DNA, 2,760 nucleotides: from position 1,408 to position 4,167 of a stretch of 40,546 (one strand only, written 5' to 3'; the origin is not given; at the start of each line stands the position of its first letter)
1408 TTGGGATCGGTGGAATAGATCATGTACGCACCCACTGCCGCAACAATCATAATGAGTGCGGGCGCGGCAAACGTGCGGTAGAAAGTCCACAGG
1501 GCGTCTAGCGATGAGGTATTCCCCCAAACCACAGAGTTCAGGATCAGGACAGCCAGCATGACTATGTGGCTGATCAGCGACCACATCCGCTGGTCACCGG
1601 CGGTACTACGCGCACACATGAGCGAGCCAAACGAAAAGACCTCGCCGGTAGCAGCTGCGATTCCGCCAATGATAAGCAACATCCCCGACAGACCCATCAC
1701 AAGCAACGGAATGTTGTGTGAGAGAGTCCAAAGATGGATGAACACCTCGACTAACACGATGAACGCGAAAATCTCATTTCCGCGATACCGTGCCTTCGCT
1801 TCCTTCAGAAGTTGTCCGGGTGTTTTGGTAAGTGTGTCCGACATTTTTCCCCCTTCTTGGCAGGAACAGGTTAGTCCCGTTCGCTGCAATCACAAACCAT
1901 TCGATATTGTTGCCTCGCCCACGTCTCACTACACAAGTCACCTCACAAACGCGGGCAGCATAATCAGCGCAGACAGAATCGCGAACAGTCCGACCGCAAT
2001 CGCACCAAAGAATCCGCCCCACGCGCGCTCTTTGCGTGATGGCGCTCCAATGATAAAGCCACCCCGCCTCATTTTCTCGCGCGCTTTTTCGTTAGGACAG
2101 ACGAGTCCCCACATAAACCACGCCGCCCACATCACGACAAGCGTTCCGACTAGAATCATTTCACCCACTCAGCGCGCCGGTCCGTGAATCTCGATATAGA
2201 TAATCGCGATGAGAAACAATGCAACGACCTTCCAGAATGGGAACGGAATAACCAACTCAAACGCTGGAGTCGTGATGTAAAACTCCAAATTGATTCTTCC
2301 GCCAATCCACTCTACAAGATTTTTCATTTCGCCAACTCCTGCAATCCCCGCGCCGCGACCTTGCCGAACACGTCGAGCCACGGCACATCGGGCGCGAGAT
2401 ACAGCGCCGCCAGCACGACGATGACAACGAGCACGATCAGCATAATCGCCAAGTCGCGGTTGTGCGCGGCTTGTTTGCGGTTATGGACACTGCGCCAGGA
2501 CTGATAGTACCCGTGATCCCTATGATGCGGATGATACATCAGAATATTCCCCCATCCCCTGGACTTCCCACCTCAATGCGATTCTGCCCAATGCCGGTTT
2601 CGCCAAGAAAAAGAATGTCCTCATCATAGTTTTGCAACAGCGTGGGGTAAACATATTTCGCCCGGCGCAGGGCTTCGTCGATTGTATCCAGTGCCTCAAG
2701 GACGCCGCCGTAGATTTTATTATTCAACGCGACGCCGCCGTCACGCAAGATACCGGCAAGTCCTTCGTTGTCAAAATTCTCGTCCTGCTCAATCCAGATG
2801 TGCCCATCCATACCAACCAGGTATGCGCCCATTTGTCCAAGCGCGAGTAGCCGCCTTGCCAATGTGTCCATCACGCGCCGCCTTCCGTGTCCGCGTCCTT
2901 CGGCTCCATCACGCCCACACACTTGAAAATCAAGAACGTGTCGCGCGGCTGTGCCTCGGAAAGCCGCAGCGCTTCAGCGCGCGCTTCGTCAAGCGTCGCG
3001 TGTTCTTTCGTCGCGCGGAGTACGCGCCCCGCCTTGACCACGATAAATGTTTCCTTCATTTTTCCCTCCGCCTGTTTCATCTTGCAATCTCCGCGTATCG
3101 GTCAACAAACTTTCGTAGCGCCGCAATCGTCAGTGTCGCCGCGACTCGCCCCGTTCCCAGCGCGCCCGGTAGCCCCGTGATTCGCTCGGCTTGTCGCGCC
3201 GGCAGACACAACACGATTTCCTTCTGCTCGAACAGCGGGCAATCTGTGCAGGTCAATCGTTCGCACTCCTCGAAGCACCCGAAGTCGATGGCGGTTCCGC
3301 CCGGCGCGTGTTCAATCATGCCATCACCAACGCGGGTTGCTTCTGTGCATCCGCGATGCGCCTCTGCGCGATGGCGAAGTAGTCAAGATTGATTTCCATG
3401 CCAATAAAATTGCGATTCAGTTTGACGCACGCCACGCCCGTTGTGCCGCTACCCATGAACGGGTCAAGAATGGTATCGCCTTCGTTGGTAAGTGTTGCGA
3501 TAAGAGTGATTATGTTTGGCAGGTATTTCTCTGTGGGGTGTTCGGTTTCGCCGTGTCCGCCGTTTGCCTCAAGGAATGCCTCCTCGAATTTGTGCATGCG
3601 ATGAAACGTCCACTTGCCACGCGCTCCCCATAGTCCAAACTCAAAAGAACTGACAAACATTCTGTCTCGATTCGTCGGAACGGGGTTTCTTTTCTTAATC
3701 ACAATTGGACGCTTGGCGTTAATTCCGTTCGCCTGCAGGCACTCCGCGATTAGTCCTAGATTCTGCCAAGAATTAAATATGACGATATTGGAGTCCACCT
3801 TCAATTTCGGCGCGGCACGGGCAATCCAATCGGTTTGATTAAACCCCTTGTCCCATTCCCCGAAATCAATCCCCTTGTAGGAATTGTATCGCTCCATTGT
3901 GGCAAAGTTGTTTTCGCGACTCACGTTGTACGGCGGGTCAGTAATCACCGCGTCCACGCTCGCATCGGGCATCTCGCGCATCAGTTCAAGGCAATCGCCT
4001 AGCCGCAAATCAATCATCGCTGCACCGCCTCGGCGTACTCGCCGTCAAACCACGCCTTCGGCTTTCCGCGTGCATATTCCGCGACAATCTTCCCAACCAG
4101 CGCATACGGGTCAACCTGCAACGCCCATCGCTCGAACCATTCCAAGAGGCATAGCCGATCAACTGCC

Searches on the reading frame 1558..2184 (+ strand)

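Call 52: search_protein_families(library=pfam, proteins=[window:1558-2184:+], max_evalue=0.01)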
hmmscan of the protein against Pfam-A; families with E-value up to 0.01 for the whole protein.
window:1558-2184:+ (209 aa): 1 family
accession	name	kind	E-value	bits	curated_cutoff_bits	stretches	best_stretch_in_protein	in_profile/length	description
PF13531.11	SBP_bac_11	-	0.0045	17.2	25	1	79-160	16-97/227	Bacterial extracellular solute-binding protein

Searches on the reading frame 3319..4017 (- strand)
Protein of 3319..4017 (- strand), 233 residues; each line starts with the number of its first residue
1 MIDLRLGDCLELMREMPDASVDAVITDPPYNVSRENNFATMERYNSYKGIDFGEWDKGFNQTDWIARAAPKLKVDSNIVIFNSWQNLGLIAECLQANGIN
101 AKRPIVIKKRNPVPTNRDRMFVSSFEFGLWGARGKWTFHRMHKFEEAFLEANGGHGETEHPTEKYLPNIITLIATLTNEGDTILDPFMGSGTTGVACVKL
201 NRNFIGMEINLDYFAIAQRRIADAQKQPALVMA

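Call 52: search_protein_families(library=pfam, proteins=[window:3319-4017:-], max_evalue=0.01)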
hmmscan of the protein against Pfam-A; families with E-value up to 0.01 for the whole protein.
window:3319-4017:- (233 aa): 4 families
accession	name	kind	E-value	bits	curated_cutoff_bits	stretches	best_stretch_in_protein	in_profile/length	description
PF01555.25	N6_N4_Mtase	-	3.7e-33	115.8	26.7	1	21-218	1-220/221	DNA methylase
PF02086.21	MethyltransfD12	-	2.4e-05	24.6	22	0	164-223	7-64/253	D12 class N6 adenine-specific DNA methyltransferase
PF01170.24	UPF0020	-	3.3e-05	24.1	22.3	0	10-36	113-137/197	RMKL-like, methyltransferase domain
PF02384.22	N6_Mtase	-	0.00082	19.2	20.4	0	3-49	108-154/311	N-6 DNA Methylase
